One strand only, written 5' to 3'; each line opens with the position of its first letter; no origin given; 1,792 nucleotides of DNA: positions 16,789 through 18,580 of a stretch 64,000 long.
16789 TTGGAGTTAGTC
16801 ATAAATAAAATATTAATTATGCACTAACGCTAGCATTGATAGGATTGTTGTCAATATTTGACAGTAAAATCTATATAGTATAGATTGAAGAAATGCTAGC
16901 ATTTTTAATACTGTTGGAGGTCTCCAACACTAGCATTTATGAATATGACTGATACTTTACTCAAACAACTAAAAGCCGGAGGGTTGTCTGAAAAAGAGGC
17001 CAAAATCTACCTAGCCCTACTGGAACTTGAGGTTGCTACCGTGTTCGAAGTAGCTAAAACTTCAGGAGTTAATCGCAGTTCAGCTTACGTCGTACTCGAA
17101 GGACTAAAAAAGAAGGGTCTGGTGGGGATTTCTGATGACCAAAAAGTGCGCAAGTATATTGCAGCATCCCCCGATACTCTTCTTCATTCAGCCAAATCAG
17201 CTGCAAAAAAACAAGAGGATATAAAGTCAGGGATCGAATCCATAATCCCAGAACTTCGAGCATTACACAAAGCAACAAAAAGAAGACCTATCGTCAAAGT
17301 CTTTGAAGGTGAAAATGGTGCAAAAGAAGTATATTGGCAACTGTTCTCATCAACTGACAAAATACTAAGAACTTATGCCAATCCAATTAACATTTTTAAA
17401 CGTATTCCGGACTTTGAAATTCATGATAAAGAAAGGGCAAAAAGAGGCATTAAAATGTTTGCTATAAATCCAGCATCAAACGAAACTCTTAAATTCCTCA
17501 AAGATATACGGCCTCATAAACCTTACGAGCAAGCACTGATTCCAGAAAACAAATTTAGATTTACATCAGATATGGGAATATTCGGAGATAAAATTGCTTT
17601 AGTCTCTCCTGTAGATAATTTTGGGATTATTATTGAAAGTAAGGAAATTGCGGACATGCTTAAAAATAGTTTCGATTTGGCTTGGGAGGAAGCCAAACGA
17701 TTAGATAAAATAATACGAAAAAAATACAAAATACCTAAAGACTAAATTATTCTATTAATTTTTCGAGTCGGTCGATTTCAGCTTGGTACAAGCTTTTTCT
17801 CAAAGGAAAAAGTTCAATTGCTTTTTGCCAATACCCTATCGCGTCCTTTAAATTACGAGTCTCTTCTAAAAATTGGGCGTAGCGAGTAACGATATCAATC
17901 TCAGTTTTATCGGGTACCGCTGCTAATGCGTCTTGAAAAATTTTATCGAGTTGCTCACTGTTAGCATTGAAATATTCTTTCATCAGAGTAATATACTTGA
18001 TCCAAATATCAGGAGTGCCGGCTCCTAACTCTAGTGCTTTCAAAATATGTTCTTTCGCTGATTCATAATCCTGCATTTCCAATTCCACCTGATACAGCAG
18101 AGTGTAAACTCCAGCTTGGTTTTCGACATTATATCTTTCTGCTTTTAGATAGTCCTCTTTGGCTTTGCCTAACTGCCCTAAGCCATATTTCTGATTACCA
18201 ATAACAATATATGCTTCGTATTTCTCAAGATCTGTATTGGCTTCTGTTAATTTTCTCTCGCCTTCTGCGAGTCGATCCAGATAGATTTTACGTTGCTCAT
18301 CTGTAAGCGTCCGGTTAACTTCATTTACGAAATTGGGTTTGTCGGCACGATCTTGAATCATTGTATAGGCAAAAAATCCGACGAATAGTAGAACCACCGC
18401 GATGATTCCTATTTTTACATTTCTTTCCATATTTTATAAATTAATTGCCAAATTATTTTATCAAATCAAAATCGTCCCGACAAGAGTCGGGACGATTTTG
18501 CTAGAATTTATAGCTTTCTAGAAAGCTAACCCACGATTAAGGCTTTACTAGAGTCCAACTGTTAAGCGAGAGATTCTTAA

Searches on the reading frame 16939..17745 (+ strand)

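Call 49: search_protein_families(library=pfam, proteins=[window:16939-17745:+], max_evalue=0.001)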
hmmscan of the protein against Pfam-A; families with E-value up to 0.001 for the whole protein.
window:16939-17745:+ (268 aa): 1 family
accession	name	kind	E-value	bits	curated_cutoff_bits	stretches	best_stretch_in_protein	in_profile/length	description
PF01978.25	TrmB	-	7.8e-17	61.3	25.6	1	11-78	1-67/68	Sugar-specific transcriptional regulator TrmB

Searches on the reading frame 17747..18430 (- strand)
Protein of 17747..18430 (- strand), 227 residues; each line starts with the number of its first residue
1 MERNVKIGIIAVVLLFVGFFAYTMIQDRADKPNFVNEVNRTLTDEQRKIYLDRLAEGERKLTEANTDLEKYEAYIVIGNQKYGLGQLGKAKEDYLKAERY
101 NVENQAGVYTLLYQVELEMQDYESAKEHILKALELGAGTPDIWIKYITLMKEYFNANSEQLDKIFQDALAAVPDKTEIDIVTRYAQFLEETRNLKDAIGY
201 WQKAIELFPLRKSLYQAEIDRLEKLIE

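Call 49: search_protein_families(library=pfam, proteins=[window:17747-18430:-], max_evalue=0.001)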
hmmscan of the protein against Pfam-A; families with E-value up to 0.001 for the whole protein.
window:17747-18430:- (227 aa): 9 families
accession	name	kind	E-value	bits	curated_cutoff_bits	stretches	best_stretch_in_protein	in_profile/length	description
PF13428.12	TPR_14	-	3.3e-08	33.9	23.5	0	109-148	4-43/44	Tetratricopeptide repeat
PF07719.23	TPR_2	-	8.8e-08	32.1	27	0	184-209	7-32/34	Tetratricopeptide repeat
PF23241.1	HAT_PRP39_C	-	3.6e-06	27.5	33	1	131-206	50-121/139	PRP39 C-terminal HAT repeat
PF00515.34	TPR_1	-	5.7e-06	26.4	27.8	0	191-209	14-32/34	Tetratricopeptide repeat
PF23233.1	HAT_Syf1_CNRKL1_N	-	1.4e-05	25.4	27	1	117-209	71-160/161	Pre-mRNA-splicing factor Syf1/CNRKL1 N-terminal HAT repeat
PF13181.12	TPR_8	-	6.1e-05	23.3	25.7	0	116-135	11-30/34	Tetratricopeptide repeat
PF23914.1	TPR_CcmH_CycH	-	8e-05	23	42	1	109-209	53-152/158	Cytochrome c-type biogenesis protein H TPR domain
PF23240.1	HAT_PRP39_N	-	0.00011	22.8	27.7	1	114-206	56-153/168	PRP39 N-terminal HAT repeat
PF23231.1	HAT_Syf1_CNRKL1_C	-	0.0004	19.7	27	0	141-208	170-238/397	Pre-mRNA-splicing factor Syf1/CRNKL1 C-terminal HAT repeat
